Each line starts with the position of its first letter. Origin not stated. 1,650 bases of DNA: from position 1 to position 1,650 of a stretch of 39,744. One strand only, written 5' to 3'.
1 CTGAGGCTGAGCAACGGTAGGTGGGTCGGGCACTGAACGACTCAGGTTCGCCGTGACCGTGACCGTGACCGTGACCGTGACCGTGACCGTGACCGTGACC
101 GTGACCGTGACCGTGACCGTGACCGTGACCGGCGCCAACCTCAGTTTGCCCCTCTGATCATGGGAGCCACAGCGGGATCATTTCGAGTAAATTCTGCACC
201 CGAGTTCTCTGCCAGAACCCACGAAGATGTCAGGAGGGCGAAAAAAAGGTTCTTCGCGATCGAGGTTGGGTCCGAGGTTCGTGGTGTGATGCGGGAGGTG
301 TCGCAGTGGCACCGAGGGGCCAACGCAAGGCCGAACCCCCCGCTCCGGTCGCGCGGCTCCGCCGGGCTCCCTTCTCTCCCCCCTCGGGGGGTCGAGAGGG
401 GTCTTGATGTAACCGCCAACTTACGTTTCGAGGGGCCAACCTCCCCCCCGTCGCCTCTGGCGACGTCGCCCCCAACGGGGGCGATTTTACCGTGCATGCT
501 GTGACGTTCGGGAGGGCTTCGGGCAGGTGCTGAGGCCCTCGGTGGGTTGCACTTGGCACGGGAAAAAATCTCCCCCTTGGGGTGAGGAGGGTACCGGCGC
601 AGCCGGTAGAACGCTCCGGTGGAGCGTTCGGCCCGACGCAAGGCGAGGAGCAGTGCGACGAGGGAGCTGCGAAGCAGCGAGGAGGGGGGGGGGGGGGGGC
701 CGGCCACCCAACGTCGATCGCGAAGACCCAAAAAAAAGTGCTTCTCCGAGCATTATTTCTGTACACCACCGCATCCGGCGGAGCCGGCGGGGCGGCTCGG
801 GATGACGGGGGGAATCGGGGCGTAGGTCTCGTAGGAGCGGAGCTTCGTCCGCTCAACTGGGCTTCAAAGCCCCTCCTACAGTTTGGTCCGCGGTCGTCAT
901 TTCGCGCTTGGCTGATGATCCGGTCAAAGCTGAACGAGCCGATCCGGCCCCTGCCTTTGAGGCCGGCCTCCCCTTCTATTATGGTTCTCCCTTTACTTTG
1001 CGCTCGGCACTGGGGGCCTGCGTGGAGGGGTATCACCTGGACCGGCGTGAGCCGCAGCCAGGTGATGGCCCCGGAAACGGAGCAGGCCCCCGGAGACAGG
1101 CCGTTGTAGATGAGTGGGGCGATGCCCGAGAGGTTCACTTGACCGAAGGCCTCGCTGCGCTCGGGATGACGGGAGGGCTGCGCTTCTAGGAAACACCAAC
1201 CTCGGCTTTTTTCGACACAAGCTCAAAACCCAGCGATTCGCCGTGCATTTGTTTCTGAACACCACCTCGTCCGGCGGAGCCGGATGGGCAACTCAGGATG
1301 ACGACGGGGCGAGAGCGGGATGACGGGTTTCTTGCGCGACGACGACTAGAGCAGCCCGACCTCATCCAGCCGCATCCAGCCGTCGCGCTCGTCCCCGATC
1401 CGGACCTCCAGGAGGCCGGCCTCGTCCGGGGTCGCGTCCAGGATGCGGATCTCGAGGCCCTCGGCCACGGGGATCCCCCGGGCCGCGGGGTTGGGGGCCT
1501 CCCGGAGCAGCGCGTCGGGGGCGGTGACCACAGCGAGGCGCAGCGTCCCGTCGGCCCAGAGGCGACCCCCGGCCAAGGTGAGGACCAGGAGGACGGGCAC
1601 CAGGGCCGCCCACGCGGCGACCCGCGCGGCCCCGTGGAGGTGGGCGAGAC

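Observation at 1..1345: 1.3 kb ORF-less, repeat-dense region downstream of the Bat operon: microsatellite, G16 tract and a duplicated hairpin element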

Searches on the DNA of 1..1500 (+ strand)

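Call 5: search_rna_families(source=window, start=1, end=1500, threshold=evalue, max_evalue=5, show_alignments=3)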
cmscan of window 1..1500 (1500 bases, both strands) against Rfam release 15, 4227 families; matches with E-value up to 5: 4.
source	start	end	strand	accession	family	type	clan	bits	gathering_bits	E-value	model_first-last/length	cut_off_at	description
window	1015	1088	+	RF02598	EBv-sisRNA-2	Gene;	-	27.3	41.8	0.14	1-76/76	no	Epstein-Barr virus stable intronic sequence RNA 2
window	371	530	+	RF02605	scr5239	Gene; sRNA;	-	17.5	64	3.5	1-158/158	no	Streptomyces sRNA scr5239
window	545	591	+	RF03071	Sodium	Cis-reg; riboswitch;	-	15.2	40.5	3.9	1-55/55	no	Na+ riboswitch aptamer (DUF1646)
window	562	631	-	RF02837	anti-hemB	Gene; sRNA;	-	14.4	49.5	3.1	1-81/81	no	Burkholderia RNA 7 (anti-hemB)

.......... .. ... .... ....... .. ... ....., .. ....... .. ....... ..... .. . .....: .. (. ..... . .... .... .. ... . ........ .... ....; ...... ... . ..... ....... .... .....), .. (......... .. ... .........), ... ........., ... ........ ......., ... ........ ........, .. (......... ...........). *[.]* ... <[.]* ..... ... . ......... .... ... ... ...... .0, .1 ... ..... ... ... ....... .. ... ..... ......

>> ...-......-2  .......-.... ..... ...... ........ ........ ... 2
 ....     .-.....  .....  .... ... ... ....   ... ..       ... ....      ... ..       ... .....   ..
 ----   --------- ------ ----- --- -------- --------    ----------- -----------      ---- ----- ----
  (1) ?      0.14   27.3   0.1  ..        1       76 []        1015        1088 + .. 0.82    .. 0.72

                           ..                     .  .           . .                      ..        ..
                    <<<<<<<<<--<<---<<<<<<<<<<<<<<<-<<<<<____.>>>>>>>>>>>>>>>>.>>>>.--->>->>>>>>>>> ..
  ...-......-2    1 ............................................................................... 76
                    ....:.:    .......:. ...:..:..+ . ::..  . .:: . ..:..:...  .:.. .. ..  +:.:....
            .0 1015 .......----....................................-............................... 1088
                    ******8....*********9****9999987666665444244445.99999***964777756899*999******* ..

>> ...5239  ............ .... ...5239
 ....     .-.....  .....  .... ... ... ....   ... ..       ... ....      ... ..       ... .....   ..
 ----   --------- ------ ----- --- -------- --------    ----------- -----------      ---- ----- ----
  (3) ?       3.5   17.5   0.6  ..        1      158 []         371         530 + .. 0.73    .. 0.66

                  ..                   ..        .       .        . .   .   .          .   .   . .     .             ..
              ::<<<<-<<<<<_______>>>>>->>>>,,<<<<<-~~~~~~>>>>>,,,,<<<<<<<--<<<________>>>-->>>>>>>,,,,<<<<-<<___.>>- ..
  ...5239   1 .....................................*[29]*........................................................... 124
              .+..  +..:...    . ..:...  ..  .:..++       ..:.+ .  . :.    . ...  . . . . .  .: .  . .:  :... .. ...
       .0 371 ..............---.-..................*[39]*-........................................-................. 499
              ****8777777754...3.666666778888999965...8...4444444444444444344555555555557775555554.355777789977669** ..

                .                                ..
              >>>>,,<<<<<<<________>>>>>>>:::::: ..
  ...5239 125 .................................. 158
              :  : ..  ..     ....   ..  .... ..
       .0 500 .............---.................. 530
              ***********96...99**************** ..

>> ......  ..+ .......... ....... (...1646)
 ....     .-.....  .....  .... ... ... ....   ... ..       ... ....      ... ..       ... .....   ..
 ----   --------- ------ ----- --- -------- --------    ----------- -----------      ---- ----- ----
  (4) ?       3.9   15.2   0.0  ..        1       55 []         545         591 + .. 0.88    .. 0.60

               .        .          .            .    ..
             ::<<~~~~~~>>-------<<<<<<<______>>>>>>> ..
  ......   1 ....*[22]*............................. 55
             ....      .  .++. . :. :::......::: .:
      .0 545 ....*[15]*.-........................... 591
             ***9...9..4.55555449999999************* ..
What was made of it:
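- On Known structured RNA (any Rfam family): The best sub-threshold hit scores 27.3 bits against a threshold of 41.8, to a viral family (call 5).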

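Call 36: search_dna_similar(query=window:132-1345:+, collection=plasmids, mode=distant, max_evalue=0.01, max_rows=25)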
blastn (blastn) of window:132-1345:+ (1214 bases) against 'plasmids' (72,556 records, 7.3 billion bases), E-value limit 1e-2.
No match.
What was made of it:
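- Tried and rejected: blastn of 132-1345 against PLSDB plasmids gave no match (call 36).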

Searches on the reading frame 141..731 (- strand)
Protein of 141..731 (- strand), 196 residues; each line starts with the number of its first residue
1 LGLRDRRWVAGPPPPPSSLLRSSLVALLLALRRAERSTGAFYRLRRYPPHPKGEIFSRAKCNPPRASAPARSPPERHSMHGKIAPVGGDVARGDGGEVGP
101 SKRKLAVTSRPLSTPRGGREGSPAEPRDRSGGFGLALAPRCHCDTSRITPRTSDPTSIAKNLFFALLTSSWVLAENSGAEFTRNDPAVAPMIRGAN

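Call 33: search_protein_families(library=pfam, proteins=[window:141-731:-], max_evalue=1)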
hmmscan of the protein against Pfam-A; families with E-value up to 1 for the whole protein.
window:141-731:- (196 aa): 0 families

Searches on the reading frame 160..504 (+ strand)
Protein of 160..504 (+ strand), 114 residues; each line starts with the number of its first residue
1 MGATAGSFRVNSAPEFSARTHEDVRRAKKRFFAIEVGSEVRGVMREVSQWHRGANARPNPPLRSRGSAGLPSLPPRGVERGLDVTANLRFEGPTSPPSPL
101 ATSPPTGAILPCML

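Call 33: search_protein_families(library=pfam, proteins=[window:160-504:+], max_evalue=1)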
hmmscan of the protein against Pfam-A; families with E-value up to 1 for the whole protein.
window:160-504:+ (114 aa): 1 family
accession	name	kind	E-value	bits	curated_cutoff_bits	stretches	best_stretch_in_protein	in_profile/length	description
PF20844.2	PCF11_RFEG_rpt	-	0.011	16.4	43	1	51-98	29-76/100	Pre-mRNA cleavage complex 2 protein Pcf11, RFEGP repeat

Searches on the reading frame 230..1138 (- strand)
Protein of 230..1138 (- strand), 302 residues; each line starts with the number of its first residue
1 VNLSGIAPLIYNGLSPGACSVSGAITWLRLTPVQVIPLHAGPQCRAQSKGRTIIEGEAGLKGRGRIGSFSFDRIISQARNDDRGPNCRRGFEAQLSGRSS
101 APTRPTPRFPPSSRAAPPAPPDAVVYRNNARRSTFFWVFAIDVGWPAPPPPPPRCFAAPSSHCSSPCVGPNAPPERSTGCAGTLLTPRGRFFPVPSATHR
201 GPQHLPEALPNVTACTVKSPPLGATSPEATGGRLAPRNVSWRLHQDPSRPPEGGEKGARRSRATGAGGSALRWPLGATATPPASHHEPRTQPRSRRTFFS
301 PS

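Call 33: search_protein_families(library=pfam, proteins=[window:230-1138:-], max_evalue=1)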
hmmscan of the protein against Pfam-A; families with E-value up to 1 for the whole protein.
window:230-1138:- (302 aa): 0 families

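Call 39: find_homologous_proteins(query=window:233-1138:-, max_evalue=0.01)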
Query window:233-1138:- (302 aa): 1 proteins with E <= 0.01 among 8000 candidates.
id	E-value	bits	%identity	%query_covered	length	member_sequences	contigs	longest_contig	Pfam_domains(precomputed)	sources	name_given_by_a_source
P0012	2.8e-38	150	72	34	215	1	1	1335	-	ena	-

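Call 40: find_encoding_contigs(protein=P0012, flank=10000)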
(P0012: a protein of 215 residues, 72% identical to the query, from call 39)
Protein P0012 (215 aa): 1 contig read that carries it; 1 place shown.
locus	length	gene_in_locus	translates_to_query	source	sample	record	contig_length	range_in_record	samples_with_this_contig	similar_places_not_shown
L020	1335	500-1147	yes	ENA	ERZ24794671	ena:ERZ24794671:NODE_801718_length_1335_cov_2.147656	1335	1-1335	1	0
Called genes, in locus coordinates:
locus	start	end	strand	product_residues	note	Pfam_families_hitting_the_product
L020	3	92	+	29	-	?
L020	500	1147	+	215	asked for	-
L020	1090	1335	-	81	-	?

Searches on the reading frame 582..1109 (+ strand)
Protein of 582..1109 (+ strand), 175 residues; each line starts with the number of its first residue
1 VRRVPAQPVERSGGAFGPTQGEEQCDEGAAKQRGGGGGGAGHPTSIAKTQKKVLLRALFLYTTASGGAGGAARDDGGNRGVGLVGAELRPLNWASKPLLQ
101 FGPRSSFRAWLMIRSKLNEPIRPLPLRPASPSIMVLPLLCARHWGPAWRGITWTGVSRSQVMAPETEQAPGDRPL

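Call 33: search_protein_families(library=pfam, proteins=[window:582-1109:+], max_evalue=1)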
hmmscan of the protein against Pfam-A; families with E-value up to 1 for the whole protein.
window:582-1109:+ (175 aa): 0 families

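Call 68: find_homologous_proteins(query=window:582-1106:+, max_evalue=0.1)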
Query window:582-1106:+: 6735 candidates shared short words with the query, none scored E <= 0.1.
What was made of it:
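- The long ORFs in both strands' best frames have no homologues (calls 39, 68).
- Tried and rejected: Searches with spurious ORFs: the 302-aa minus-strand ORF found only the L020 MITE copy (call 39), and the 175-aa plus-strand ORF found nothing (call 68).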
